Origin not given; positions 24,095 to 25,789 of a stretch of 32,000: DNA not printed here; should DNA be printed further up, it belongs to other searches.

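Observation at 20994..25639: Four-gene exported module: two CxxCH lipoproteins, a Cys-rich lipoprotein and a Tat-exported partner (split Planctomycete-type DUF system)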

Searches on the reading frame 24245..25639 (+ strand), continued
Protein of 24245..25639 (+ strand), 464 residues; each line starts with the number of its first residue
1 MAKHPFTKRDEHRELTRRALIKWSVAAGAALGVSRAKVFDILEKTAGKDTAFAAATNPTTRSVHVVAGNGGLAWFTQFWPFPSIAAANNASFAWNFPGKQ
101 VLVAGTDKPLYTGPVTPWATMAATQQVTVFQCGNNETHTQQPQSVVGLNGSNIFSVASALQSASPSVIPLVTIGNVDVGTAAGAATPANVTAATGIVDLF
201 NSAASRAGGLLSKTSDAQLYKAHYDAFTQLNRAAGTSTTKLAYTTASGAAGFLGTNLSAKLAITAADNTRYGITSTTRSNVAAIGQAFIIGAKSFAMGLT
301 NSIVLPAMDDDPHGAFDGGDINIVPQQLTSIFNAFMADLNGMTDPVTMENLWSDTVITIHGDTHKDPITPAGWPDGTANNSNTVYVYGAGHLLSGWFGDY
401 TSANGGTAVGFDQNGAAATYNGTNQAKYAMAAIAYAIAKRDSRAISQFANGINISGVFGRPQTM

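Call 51: search_solved_structures(query=A1, max_evalue=10, show_alignments=2)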
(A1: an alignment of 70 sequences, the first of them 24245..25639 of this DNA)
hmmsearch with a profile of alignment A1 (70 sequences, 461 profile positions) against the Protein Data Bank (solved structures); distinct sequences matched with E-value up to 10: 2.
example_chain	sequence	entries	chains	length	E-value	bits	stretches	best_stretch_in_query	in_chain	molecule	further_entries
5x5l_A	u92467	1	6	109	0.33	13.1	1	292-341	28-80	AdeR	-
1h2a_S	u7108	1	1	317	0.39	12.8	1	6-44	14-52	HYDROGENASE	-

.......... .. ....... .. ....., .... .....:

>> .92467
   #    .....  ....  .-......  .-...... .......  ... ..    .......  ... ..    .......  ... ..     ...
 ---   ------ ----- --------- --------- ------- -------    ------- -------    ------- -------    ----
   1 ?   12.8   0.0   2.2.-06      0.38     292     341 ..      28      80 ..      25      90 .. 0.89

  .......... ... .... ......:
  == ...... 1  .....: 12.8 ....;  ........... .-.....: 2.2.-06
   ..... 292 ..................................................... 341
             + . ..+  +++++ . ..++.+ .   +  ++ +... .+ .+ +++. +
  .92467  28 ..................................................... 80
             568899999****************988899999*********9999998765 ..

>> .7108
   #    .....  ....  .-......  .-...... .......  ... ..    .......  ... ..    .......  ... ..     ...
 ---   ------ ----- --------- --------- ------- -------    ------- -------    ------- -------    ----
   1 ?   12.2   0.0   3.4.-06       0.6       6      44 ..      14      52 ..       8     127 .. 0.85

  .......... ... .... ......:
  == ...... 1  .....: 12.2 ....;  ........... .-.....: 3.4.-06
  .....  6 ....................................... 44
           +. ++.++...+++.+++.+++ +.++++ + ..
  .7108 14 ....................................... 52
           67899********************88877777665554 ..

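Call 58: search_protein_families(library=pfam, proteins=[L057:4202-5863:+, L034:3739-5799:+, L084:5439-6245:+, L068:6118-7299:+, L072:4264-5439:+, L077:6137-7300:+], max_evalue=10)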
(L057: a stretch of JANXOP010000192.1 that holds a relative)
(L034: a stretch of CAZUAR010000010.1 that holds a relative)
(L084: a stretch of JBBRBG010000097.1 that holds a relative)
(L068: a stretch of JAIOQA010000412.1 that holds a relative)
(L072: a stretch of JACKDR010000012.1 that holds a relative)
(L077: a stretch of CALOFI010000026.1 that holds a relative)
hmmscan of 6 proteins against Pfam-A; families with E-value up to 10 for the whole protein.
L057:4202-5863:+ (553 aa): 8 families
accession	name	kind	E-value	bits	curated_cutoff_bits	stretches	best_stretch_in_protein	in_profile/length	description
PF00069.31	Pkinase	-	3.6e-44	151.6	31.7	1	280-525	3-254/263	Protein kinase domain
PF07714.23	PK_Tyr_Ser-Thr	-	1.4e-31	110.1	23.1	1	280-523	3-249/258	Protein tyrosine and serine/threonine kinase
PF01636.29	APH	-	0.0011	19.2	23.2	2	392-423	165-197/239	Phosphotransferase enzyme family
PF17667.7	Pkinase_fungal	-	0.003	16.8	24.1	1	355-453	267-369/387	Fungal protein kinase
PF03109.22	ABC1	-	0.0043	16.7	22.9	1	353-428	145-219/244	ABC1 atypical kinase-like domain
PF06293.20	Kdo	-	0.017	15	21.3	1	353-418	94-164/207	Lipopolysaccharide kinase (Kdo/WaaP) family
PF01163.29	RIO1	-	0.028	14.5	22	1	355-421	85-149/187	RIO domain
PF24207.1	DUF7430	-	0.081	13.4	27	1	483-515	35-66/73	Family of unknown function (DUF7430)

L034:3739-5799:+ (686 aa): 2 families
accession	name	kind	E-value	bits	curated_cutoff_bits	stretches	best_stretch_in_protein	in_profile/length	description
PF13360.13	PQQ_2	-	3e-05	24.2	27.6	1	587-655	26-95/233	Outer membrane protein assembly factor BamB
PF01011.28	PQQ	-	0.0043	16.2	26.7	1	593-621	56-84/595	Glucose/ethanol/alcohol dehydrogenase, beta-propeller domain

L084:5439-6245:+ (268 aa): 0 families

L068:6118-7299:+ (393 aa): 6 families
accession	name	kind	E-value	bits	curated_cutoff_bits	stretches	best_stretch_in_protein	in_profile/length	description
PF07583.16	PSCyt2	-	4.7e-08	33.7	29.8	1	56-132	19-91/209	Protein of unknown function (DUF1549)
PF07627.16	PSCyt3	-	0.00012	22.7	27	1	254-283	67-96/98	Protein of unknown function (DUF1588)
PF07624.16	PSD2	-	0.068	13.3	25.8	1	318-390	6-74/74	Protein of unknown function (DUF1585)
PF04360.17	Serglycin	-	0.081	13.3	30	1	29-61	92-119/149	Serglycin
PF12752.12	SUZ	-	0.3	12.3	25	1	29-63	15-47/56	SUZ domain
PF09163.16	Form-deh_trans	-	0.43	10.9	22.1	1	114-134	4-24/44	Formate dehydrogenase N, transmembrane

L072:4264-5439:+ (391 aa): 2 families
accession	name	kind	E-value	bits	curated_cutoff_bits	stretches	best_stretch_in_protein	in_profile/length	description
PF07583.16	PSCyt2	-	5.7e-06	26.9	29.8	1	56-128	21-90/209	Protein of unknown function (DUF1549)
PF07627.16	PSCyt3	-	0.00051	20.7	27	1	252-281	67-96/98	Protein of unknown function (DUF1588)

L077:6137-7300:+ (387 aa): 2 families
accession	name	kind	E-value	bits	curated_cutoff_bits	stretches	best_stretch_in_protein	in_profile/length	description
PF07627.16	PSCyt3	-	3.6e-05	24.4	27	1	175-276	3-95/98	Protein of unknown function (DUF1588)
PF07583.16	PSCyt2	-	0.00026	21.4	29.8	1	52-123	21-89/209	Protein of unknown function (DUF1549)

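Call 61: search_dna_similar(query=window:24245-25639:+, collection=plasmids, mode=protein, max_evalue=1, max_rows=25)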
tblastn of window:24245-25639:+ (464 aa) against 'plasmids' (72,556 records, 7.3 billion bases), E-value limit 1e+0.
No match.

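Call 65: find_related_loci(query=A9, collection=metagenome_contigs, flank=8000)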
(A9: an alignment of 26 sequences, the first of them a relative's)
Query A9 (423 aa) in metagenome_contigs; peptide patterns used: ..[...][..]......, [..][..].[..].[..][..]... (x = any residue, [..] = any of these).
380 stretches matched a pattern; 272 encode a relative of the query (tblastn E <= 1e-3); the best 80 are kept; 80 distinct loci.
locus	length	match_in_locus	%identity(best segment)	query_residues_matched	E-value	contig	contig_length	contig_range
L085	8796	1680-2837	49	51-420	1e-102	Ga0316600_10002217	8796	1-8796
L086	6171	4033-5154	50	63-420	9e-102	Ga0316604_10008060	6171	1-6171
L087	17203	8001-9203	46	8-420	8e-102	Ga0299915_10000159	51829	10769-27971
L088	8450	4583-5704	50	63-420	3e-101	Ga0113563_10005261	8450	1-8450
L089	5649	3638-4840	44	3-419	2e-90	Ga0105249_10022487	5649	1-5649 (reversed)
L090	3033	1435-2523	46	63-420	1e-87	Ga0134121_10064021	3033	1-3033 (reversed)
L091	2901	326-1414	45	63-420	8e-88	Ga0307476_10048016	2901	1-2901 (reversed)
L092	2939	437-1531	48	66-420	1e-87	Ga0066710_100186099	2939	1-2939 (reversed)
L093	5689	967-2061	49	66-420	2e-85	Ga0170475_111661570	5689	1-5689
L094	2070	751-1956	46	30-420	3e-87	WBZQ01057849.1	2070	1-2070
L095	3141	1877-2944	46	64-423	1e-81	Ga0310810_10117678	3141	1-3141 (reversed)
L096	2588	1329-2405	46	65-420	1e-82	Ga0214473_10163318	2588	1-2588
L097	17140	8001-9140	40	46-423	2e-74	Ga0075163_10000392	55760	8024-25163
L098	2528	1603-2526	50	66-365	7e-75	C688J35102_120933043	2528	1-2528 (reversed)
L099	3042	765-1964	40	6-421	2e-70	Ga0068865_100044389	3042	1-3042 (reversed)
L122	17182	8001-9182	32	70-417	3e-47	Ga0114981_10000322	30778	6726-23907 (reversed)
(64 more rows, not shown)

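Call 88: search_protein_families(library=pfam, proteins=[L122:2266-3102:+, L122:3106-4341:-, L122:4658-5080:+, L122:5145-5699:+, L122:5907-7079:+, L122:9269-9709:+, L122:9706-10170:+, L122:11625-13016:-, L122:13013-13744:-, L122:698-1660:+], max_evalue=0.01)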
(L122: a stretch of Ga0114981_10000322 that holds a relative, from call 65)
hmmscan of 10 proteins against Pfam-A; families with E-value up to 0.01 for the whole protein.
L122:2266-3102:+ (278 aa): 0 families

L122:3106-4341:- (411 aa): 0 families

L122:4658-5080:+ (140 aa): 0 families

L122:5145-5699:+ (184 aa): 0 families

L122:5907-7079:+ (390 aa): 3 families
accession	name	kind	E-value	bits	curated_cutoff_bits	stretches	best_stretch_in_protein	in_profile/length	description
PF07583.16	PSCyt2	-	3.9e-07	30.7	29.8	1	63-132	21-89/209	Protein of unknown function (DUF1549)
PF07627.16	PSCyt3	-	1e-05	26.2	27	1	182-277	3-94/98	Protein of unknown function (DUF1588)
PF08811.16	DUF1800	-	0.001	18.8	26.1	0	314-388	225-291/419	Protein of unknown function (DUF1800)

L122:9269-9709:+ (146 aa): 0 families

L122:9706-10170:+ (154 aa): 0 families

L122:11625-13016:- (463 aa): 4 families
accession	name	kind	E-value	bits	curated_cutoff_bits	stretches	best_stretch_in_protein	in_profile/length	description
PF01068.26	DNA_ligase_A_M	-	1.7e-18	67.5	26.2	1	176-345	22-204/204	ATP dependent DNA ligase domain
PF09414.15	RNA_ligase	-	6.1e-06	26.9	27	1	176-343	3-169/171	RNA ligase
PF14743.12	DNA_ligase_OB_2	-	8.9e-06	26.1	28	1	365-438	5-66/66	DNA ligase OB-like domain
PF04675.19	DNA_ligase_A_N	-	5.9e-05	23.8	24.6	1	96-141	128-173/174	DNA ligase N terminus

L122:13013-13744:- (243 aa): 0 families

L122:698-1660:+ (320 aa): 0 families

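Call 96: search_protein_families(library=phrogs, proteins=[L122:2266-3102:+, L122:3106-4341:-, L122:4658-5080:+, L122:5145-5699:+, L122:9269-9709:+, L122:9706-10170:+, L122:11625-13016:-, L122:13013-13744:-, L122:698-1660:+, L122:16151-17086:-], max_evalue=0.001)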
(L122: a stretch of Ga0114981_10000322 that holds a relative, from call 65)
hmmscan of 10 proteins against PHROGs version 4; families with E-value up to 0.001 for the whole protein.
L122:2266-3102:+ (278 aa): 0 families

L122:3106-4341:- (411 aa): 1 family
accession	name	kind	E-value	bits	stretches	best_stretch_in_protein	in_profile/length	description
phrog_4301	-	unknown function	2.6e-17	64.1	1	32-288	13-200/225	-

L122:4658-5080:+ (140 aa): 0 families

L122:5145-5699:+ (184 aa): 0 families

L122:9269-9709:+ (146 aa): 0 families

L122:9706-10170:+ (154 aa): 0 families

L122:11625-13016:- (463 aa): 2 families
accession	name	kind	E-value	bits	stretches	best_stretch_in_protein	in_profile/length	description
phrog_114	-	DNA, RNA and nucleotide metabolism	6.9e-100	336.4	1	10-444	85-504/634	ATP-dependent DNA ligase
phrog_30362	-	DNA, RNA and nucleotide metabolism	8.3e-08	33.3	1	308-439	3-135/144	DNA ligase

L122:13013-13744:- (243 aa): 0 families

L122:698-1660:+ (320 aa): 0 families

L122:16151-17086:- (311 aa): 1 family
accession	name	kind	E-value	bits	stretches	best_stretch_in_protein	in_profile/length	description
phrog_8420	-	DNA, RNA and nucleotide metabolism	1.4e-48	166.6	1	1-306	1-306/309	endonuclease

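Call 97: find_related_loci(query=L122:7836-9215:+, collection=viral_contigs, flank=10000)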
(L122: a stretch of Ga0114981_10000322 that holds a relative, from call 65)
Query L122:7836-9215:+ (459 aa) in viral_contigs; peptide patterns used: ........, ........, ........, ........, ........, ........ (x = any residue, [..] = any of these).
4 stretches matched a pattern; 3 encode a relative of the query (tblastn E <= 1e-3); 3 distinct loci.
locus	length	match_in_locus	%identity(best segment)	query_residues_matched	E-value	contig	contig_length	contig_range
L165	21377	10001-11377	100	1-459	0e+0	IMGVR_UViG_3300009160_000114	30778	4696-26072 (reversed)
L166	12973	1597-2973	100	1-459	0e+0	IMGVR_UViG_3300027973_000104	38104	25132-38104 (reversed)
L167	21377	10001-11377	84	1-459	0e+0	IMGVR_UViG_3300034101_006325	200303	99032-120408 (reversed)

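Call 99: search_protein_families(library=phrogs, proteins=[L167:1918-3825:+, L167:3882-5774:+, L167:5887-7320:+, L167:7610-8011:+, L167:11344-11949:+, L167:12819-13724:+, L167:13725-14987:-, L167:17095-18462:+, L167:18470-19459:+, L167:19610-21376:+], max_evalue=0.001)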
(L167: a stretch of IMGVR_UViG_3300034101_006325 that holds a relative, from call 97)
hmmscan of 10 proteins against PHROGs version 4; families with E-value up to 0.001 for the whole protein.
L167:1918-3825:+ (635 aa): 0 families

L167:3882-5774:+ (630 aa): 3 families
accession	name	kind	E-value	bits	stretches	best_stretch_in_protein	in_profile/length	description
phrog_138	-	head and packaging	1.7e-73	249.2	2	311-612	133-406/444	major head protein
phrog_20655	-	head and packaging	4.6e-06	26.4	0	375-569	289-465/534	major head protein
phrog_1014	-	unknown function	4.8e-05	23.1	1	322-591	272-521/567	-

L167:5887-7320:+ (477 aa): 3 families
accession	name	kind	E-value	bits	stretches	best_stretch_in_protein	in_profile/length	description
phrog_3339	-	DNA, RNA and nucleotide metabolism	9.2e-67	227.3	1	27-468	59-528/536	homing endonuclease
phrog_559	-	DNA, RNA and nucleotide metabolism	7.3e-66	224.2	1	3-468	114-594/607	HNH endonuclease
phrog_29804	-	unknown function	1.7e-25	90.9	1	150-436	208-475/534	-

L167:7610-8011:+ (133 aa): 0 families

L167:11344-11949:+ (201 aa): 3 families
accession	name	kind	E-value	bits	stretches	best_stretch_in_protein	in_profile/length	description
phrog_3041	-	other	3.9e-07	29.8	1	16-197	46-223/678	cytidyltransferase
phrog_3462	-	moron, auxiliary metabolic gene and host takeover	2.5e-05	24.6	1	20-79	2-67/346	nicotinamide-nucleotide adenylyltransferase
phrog_395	-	other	3.8e-05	24.6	1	19-195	10-186/373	cytidyltransferase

L167:12819-13724:+ (301 aa): 0 families

L167:13725-14987:- (420 aa): 1 family
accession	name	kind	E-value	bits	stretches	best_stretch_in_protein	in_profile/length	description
phrog_4301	-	unknown function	9.6e-18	65.5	1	57-277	33-181/225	-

L167:17095-18462:+ (455 aa): 0 families

L167:18470-19459:+ (329 aa): 4 families
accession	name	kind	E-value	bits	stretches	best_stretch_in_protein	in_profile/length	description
phrog_11431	-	head and packaging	2.4e-10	40.7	1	185-249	481-543/578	virion structural protein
phrog_2710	-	tail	9.2e-09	35.2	0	200-244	205-247/781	tail fiber protein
phrog_701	-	head and packaging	3.5e-06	23.9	0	200-246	5854-5900/6136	virion structural protein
phrog_18802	-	head and packaging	4.2e-05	21.2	0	200-246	2676-2722/3007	virion structural protein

L167:19610-21376:+ (589 aa): 2 families
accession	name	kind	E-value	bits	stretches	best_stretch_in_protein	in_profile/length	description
phrog_697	-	head and packaging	5.5e-09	34.9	1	60-279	978-1195/2079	structural protein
phrog_36281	-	unknown function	5.9e-05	23.6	0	183-257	215-289/290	-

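Call 105: search_protein_families(library=pfam, proteins=[L167:7610-8011:+, L167:11344-11949:+, L167:11982-12341:+, L167:12819-13724:+, L167:1918-3825:+, L167:17095-18462:+, L167:13725-14987:-, L167:8075-9241:+, L167:9257-9982:+, L167:10001-11380:+], max_evalue=0.01)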
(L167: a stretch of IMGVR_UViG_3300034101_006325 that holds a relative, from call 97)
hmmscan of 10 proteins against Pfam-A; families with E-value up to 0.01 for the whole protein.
L167:7610-8011:+ (133 aa): 0 families

L167:11344-11949:+ (201 aa): 2 families
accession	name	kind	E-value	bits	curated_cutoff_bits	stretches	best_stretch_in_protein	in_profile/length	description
PF01467.32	CTP_transf_like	-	0.00032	21.3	21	1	24-78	1-55/133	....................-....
PF08218.17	Citrate_ly_lig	-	0.0025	18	20.9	0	30-59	9-38/182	Citrate lyase ligase C-terminal domain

L167:11982-12341:+ (119 aa): 1 family
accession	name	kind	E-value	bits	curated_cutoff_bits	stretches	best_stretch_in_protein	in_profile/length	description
PF01844.29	HNH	-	0.00042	20.9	21.4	1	16-60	1-46/47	HNH endonuclease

L167:12819-13724:+ (301 aa): 0 families

L167:1918-3825:+ (635 aa): 0 families

L167:17095-18462:+ (455 aa): 1 family
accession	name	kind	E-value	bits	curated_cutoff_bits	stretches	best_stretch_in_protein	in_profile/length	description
PF00754.31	F5_F8_type_C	-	0.0039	17.7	28.2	1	258-332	46-115/127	F5/8 type C domain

L167:13725-14987:- (420 aa): 0 families

L167:8075-9241:+ (388 aa): 2 families
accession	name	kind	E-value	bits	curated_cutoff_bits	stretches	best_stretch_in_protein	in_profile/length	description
PF07583.16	PSCyt2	-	6.5e-07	29.9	29.8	1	62-129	22-88/209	Protein of unknown function (DUF1549)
PF07627.16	PSCyt3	-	1.5e-06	28.8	27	1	180-277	3-96/98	Protein of unknown function (DUF1588)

L167:9257-9982:+ (241 aa): 0 families

L167:10001-11380:+ (459 aa): 1 family
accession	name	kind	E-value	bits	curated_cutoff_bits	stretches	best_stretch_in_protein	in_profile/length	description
PF10518.14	TAT_signal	-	0.0017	18.6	22.7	1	11-28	3-20/21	TAT (twin-arginine translocation) pathway signal sequence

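Call 106: find_related_loci(query=A3, collection=viral_contigs, flank=10000)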
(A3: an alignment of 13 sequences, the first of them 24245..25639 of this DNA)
Query A3 (464 aa) in viral_contigs; peptide patterns used: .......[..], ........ (x = any residue, [..] = any of these).
295 stretches matched a pattern, but none encodes a relative of the query by tblastn (E <= 1e-3).

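Call 107: find_related_loci(query=A9, collection=viral_contigs, flank=10000)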
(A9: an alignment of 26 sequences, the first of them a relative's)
Query A9 (423 aa) in viral_contigs; peptide patterns used: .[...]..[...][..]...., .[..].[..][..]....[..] (x = any residue, [..] = any of these).
23 stretches matched a pattern, but none encodes a relative of the query by tblastn (E <= 1e-3).
